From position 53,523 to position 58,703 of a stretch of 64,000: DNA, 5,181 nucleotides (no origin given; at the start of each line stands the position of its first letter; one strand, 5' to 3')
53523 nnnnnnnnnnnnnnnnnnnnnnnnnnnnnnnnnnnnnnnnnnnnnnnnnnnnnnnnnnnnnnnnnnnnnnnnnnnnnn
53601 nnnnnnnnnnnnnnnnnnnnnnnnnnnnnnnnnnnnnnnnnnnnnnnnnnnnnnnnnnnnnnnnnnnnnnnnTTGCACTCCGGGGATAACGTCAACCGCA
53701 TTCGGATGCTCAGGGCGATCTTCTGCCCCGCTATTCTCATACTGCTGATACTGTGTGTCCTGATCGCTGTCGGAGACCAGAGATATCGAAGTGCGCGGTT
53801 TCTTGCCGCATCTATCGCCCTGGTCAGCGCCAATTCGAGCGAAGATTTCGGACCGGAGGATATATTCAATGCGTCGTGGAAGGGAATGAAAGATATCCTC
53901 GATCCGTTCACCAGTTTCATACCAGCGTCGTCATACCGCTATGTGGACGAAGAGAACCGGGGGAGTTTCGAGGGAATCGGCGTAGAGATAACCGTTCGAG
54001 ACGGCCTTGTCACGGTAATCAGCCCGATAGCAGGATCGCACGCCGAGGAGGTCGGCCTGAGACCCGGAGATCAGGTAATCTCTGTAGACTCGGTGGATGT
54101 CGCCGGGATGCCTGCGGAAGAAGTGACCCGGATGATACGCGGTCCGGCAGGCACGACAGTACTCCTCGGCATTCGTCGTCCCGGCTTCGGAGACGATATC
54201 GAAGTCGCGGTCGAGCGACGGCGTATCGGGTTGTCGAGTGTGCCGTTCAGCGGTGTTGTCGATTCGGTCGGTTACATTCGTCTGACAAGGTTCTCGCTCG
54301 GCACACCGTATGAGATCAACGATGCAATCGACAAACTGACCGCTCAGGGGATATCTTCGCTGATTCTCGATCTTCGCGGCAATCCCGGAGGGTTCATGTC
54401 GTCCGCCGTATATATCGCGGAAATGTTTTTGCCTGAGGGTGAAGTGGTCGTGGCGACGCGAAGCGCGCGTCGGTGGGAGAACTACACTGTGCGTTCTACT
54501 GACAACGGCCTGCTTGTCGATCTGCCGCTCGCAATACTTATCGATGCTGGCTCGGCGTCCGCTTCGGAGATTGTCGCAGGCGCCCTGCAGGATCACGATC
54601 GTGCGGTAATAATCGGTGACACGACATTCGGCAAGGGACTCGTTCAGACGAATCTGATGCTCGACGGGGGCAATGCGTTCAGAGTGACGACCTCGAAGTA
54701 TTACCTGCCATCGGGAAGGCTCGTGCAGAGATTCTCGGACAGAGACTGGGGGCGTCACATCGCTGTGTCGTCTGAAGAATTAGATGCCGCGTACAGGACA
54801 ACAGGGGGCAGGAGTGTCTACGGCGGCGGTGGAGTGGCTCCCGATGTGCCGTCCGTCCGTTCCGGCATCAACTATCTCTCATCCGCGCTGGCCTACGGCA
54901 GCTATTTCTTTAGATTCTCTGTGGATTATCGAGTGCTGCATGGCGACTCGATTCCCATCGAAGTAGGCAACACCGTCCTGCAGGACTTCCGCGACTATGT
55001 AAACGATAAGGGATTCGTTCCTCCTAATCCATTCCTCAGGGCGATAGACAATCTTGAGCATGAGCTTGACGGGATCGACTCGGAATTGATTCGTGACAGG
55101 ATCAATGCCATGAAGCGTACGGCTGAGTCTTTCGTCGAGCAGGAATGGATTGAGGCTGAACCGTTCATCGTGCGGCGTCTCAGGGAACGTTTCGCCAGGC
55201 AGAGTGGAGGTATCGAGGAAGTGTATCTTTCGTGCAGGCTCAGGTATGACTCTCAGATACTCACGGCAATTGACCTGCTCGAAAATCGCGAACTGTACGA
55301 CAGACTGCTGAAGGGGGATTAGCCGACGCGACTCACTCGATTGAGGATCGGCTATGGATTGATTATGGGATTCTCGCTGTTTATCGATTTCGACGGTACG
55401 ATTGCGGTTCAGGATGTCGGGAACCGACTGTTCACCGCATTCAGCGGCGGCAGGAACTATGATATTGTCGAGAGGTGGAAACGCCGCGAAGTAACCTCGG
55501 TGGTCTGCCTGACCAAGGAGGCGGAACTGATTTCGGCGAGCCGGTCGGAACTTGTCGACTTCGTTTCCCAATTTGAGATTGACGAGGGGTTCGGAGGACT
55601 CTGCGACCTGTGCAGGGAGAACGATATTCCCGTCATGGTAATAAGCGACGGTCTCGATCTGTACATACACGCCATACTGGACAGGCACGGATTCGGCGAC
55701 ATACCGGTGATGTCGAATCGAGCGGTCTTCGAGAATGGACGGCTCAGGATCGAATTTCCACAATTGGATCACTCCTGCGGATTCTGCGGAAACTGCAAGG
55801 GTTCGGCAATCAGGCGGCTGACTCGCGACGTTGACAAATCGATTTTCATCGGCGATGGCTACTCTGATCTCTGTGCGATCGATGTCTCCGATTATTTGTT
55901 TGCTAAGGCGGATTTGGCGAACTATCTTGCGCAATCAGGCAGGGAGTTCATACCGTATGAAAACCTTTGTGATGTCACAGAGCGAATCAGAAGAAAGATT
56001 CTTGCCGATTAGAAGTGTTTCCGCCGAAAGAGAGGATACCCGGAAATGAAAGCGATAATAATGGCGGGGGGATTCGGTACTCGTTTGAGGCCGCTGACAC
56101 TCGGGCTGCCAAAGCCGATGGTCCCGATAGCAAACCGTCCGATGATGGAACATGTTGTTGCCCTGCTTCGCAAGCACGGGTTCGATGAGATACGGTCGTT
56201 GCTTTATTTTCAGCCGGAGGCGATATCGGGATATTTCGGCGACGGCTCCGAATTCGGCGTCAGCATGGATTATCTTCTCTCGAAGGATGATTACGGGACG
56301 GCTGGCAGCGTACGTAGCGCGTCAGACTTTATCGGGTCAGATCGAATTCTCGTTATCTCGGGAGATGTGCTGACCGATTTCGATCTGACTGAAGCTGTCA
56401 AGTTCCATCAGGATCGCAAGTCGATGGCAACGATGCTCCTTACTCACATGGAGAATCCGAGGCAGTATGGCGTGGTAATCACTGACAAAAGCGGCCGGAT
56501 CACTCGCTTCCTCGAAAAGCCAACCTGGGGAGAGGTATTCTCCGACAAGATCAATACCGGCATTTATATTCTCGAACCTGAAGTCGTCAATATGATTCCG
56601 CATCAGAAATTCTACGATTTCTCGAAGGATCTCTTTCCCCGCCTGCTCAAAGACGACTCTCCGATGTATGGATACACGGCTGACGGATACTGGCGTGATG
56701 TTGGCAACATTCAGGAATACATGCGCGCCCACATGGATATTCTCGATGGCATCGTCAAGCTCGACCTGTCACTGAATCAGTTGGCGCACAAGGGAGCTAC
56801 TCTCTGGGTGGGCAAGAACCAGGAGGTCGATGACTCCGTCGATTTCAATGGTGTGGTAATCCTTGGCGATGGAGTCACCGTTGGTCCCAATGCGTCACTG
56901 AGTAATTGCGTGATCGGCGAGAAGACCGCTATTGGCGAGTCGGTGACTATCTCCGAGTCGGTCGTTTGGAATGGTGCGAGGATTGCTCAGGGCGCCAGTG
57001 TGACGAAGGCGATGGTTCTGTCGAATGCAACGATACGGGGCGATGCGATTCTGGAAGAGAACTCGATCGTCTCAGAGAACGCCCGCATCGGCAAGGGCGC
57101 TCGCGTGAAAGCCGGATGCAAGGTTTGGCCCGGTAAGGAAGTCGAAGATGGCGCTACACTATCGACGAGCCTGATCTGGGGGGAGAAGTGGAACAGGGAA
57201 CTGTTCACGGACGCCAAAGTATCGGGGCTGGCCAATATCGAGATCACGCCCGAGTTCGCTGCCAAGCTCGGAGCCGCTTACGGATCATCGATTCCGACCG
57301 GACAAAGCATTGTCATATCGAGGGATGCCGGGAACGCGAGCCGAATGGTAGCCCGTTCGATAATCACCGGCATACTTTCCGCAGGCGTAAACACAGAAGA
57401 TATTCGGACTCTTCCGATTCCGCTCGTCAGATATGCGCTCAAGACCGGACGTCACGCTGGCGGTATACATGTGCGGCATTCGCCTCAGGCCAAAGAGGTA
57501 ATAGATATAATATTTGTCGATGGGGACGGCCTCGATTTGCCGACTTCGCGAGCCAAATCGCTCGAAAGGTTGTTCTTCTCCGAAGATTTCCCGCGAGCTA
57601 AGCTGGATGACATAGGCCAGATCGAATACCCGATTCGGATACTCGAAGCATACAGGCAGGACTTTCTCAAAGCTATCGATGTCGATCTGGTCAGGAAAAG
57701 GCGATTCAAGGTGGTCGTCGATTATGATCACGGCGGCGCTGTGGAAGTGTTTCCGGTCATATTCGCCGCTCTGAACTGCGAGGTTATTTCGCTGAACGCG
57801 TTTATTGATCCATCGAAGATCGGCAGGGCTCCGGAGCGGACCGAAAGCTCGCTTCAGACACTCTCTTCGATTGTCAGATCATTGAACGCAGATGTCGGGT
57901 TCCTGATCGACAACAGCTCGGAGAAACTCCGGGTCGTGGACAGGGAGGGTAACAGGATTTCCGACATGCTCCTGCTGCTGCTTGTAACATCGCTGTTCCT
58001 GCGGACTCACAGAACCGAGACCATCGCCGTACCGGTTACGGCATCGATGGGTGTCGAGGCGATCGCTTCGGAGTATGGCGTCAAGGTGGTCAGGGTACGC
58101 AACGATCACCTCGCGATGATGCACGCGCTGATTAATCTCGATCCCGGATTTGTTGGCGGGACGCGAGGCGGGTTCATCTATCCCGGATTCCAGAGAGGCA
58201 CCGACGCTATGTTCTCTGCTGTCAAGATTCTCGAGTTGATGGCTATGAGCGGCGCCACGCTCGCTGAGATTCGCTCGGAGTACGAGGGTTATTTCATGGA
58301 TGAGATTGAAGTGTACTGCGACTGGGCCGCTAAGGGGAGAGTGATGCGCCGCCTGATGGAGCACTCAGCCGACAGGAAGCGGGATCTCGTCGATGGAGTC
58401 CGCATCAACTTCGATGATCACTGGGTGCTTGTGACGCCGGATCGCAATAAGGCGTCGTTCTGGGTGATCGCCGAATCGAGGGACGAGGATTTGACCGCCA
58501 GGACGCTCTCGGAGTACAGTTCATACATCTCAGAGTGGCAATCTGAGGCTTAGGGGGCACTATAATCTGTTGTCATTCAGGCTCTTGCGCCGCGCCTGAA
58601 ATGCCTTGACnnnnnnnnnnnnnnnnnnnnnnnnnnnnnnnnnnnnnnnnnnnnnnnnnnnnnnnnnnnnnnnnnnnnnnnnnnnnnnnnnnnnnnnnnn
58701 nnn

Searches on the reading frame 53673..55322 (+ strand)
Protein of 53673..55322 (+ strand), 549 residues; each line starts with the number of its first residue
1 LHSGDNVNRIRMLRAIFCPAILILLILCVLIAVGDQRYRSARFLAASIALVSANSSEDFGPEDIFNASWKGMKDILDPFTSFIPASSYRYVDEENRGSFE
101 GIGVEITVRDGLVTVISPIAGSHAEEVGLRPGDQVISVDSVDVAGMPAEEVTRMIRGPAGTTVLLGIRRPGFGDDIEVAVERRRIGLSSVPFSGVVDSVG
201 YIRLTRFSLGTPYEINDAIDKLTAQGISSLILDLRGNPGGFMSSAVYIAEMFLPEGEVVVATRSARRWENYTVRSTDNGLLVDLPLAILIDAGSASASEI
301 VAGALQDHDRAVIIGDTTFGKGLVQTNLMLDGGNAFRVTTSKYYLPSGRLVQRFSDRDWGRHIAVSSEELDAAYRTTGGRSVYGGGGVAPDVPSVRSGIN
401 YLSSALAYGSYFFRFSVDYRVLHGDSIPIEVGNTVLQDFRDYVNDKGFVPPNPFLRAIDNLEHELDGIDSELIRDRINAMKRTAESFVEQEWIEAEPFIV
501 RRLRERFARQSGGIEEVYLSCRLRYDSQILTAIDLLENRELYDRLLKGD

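Call 56: search_protein_families(library=pfam, proteins=[window:53673-55322:+], max_evalue=0.001)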
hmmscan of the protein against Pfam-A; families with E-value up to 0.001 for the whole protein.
window:53673-55322:+ (549 aa): 4 families
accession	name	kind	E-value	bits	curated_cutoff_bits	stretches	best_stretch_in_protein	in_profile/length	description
PF03572.23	Peptidase_S41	-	3.7e-48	163.7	24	1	199-352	2-155/165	Peptidase family S41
PF17820.7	PDZ_6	-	1.4e-10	41.2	27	1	115-169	2-54/54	PDZ domain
PF00595.29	PDZ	-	8.1e-09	36.2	23.2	1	100-167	10-80/81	PDZ domain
PF13180.12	PDZ_2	-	1.9e-06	28.5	27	1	101-179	2-79/80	PDZ domain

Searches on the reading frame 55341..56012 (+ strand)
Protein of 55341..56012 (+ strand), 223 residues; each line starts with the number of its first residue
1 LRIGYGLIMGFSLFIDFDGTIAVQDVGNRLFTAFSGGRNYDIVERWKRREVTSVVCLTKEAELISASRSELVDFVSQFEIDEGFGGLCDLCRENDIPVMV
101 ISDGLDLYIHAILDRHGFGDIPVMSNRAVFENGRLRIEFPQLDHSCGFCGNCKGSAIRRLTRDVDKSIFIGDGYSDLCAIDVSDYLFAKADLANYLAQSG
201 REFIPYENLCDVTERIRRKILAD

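Call 3: search_protein_families(library=pfam, proteins=[window:55341-56012:+], max_evalue=0.01)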
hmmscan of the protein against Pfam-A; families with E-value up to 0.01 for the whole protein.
window:55341-56012:+ (223 aa): 3 families
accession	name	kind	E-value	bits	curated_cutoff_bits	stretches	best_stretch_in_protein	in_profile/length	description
PF12710.13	HAD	-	8.7e-13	49.6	27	1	14-179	2-187/189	haloacid dehalogenase-like hydrolase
PF06888.18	Put_Phosphatase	-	1.9e-11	44.3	27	1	14-181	4-186/234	Putative Phosphatase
PF05822.18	UMPH-1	-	0.01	15.9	23.7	0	74-177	83-192/246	Pyrimidine 5'-nucleotidase (UMPH-1)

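Call 4: search_protein_families(library=ncbifam, proteins=[window:55341-56012:+], max_evalue=0.01)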
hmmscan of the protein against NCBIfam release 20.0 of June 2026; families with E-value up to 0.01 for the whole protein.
window:55341-56012:+ (223 aa): 5 families
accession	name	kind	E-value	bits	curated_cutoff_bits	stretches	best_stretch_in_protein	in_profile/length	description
TIGR01489.1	DKMTPPase-SF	subfamily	3.8e-31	108.6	81.55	1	12-189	3-187/188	MtnX-like HAD-IB family phosphatase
NF007103.0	PRK09552.1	equivalog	3.3e-29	102.2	292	1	11-218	4-214/220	2-hydroxy-3-keto-5-methylthiopentenyl-1-phosphate phosphatase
TIGR03333.1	salvage_mtnX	equivalog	3.6e-24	85.9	303.2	1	13-218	2-210/214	2-hydroxy-3-keto-5-methylthiopentenyl-1-phosphate phosphatase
TIGR01488.1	HAD-SF-IB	subfamily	4.9e-22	78.7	45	1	14-181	3-175/177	HAD-IB family phosphatase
TIGR00338.1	serB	equivalog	5.2e-05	22.9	144.15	1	41-185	46-189/219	phosphoserine phosphatase SerB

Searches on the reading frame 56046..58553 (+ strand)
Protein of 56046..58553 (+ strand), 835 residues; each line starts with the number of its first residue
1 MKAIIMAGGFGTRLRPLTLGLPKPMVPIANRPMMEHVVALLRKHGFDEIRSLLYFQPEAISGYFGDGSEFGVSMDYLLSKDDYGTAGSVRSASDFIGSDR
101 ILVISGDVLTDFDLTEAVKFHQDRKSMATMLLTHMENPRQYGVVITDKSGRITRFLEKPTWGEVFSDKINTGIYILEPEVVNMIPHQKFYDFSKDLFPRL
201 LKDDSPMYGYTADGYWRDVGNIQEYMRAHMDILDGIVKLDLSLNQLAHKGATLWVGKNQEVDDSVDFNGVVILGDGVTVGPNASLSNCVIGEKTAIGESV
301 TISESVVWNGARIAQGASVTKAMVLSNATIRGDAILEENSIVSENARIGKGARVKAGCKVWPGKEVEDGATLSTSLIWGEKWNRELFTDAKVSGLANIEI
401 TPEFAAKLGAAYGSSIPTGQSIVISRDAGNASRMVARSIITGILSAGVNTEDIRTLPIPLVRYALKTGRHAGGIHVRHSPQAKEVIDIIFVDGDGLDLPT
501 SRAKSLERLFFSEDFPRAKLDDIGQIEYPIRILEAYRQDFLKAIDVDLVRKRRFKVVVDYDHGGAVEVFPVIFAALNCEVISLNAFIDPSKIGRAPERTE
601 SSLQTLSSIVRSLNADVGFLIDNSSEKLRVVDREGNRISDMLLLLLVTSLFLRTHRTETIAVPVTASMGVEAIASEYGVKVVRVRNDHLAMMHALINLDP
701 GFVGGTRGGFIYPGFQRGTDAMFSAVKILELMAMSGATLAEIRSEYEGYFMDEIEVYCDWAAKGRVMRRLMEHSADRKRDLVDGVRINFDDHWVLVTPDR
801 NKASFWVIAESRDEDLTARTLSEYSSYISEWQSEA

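Call 3: search_protein_families(library=pfam, proteins=[window:56046-58553:+], max_evalue=0.01)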
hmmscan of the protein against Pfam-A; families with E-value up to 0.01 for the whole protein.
window:56046-58553:+ (835 aa): 10 families
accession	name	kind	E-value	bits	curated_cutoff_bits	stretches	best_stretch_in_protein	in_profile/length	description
PF00483.29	NTP_transferase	-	3.8e-58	197.4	21.2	1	2-234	1-244/245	Nucleotidyl transferase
PF02878.22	PGM_PMM_I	-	7.8e-21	74.6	22.5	1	385-515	2-136/138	Phosphoglucomutase/phosphomannomutase, alpha/beta/alpha domain I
PF25084.1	LbH_EIF2B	-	1.7e-18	67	54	1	256-353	7-104/105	EIF2B subunit epsilon LbH domain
PF02879.22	PGM_PMM_II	-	1.8e-15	57.8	29.3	1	534-635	1-103/103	Phosphoglucomutase/phosphomannomutase, alpha/beta/alpha domain II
PF00132.30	Hexapep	-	1.3e-10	41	27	2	271-303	2-35/36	Bacterial transferase hexapeptide (six repeats)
PF12804.13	NTP_transf_3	-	1e-09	39.2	27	1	3-108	1-96/160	MobA-like NTP transferase domain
PF02880.22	PGM_PMM_III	-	4.3e-09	36.9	20.7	1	640-746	3-112/115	Phosphoglucomutase/phosphomannomutase, alpha/beta/alpha domain III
PF24894.1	Hexapep_GlmU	-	8.7e-07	29.5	23.3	1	301-354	31-83/104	GlmU-like, C-terminal hexapeptide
PF25247.1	LbH_GLGC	-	5.7e-05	23.5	27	1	271-360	16-105/135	GLGC left-handed parallel beta-helix domain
PF07959.18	Fucose_pyrophosphorylase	-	0.0021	17.5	34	0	274-340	293-345/418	Fucose pyrophosphorylase domain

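Call 4: search_protein_families(library=ncbifam, proteins=[window:56046-58553:+], max_evalue=0.01)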
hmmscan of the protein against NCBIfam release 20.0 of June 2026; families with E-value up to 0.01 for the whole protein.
window:56046-58553:+ (835 aa): 51 families (the best 25 are shown)
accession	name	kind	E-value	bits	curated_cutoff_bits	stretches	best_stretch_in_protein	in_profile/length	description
NF052502.1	man1P_GTase_Rv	exception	1e-82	277.9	440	2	2-313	2-307/352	mannose-1-phosphate guanylyltransferase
TIGR03990.1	Arch_GlmM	equivalog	3.5e-81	273.3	439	1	386-826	3-442/444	phosphoglucosamine mutase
TIGR03992.1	Arch_glmU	subfamily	9e-56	189.4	292.1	1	1-314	1-311/393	bifunctional sugar-1-phosphate nucleotidylyltransferase/acetyltransferase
TIGR01208.1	rmlA_long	equivalog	2.3e-43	148.5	320.25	1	2-351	1-334/353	glucose-1-phosphate thymidylyltransferase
NF003670.0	PRK05293.1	equivalog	6e-40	137.3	470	1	3-340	7-362/382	glucose-1-phosphate adenylyltransferase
TIGR02091.1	glgC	equivalog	5.1e-37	127.8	424.9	1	2-334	2-360/364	glucose-1-phosphate adenylyltransferase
TIGR01455.1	glmM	equivalog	2.4e-36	125.4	447.55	1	392-748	6-366/442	phosphoglucosamine mutase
NF041173.1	Sug_nt_acttase_Thmprot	equivalog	6.9e-34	117.5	600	1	1-316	1-313/405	bifunctional sugar-1-phosphate nucleotidylyltransferase/acetyltransferase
NF045761.1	NAMPUrTaseMurU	equivalog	1e-29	104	250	1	1-224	1-219/226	N-acetylmuramate alpha-1-phosphate uridylyltransferase MurU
NF049965.1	GlMnHpPGnyltfHddC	equivalog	2e-29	102.8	300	1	1-225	1-214/221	D-glycero-D-manno-heptose 1-phosphate guanosyltransferase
NF002023.0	PRK00844.1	subfamily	4.8e-28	98.1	458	1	3-334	9-379/408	glucose-1-phosphate adenylyltransferase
NF041313.1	UDPGP_AglF_Halo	equivalog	9e-28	97.3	400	1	1-182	1-180/234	UTP--glucose-1-phosphate uridylyltransferase AglF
NF002772.0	PRK02862.1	equivalog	1.1e-27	96.9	537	3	171-364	210-402/429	glucose-1-phosphate adenylyltransferase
NF046027.1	PhglucPhmanMutPgmG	equivalog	1.4e-27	96.5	600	1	391-822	14-444/460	phosphoglucomutase/phosphomannomutase PgmG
TIGR01173.1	glmU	equivalog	2.4e-27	95.9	366.85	2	1-179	1-175/452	bifunctional UDP-N-acetylglucosamine diphosphorylase/glucosamine-1-phosphate N-acetyltransferase GlmU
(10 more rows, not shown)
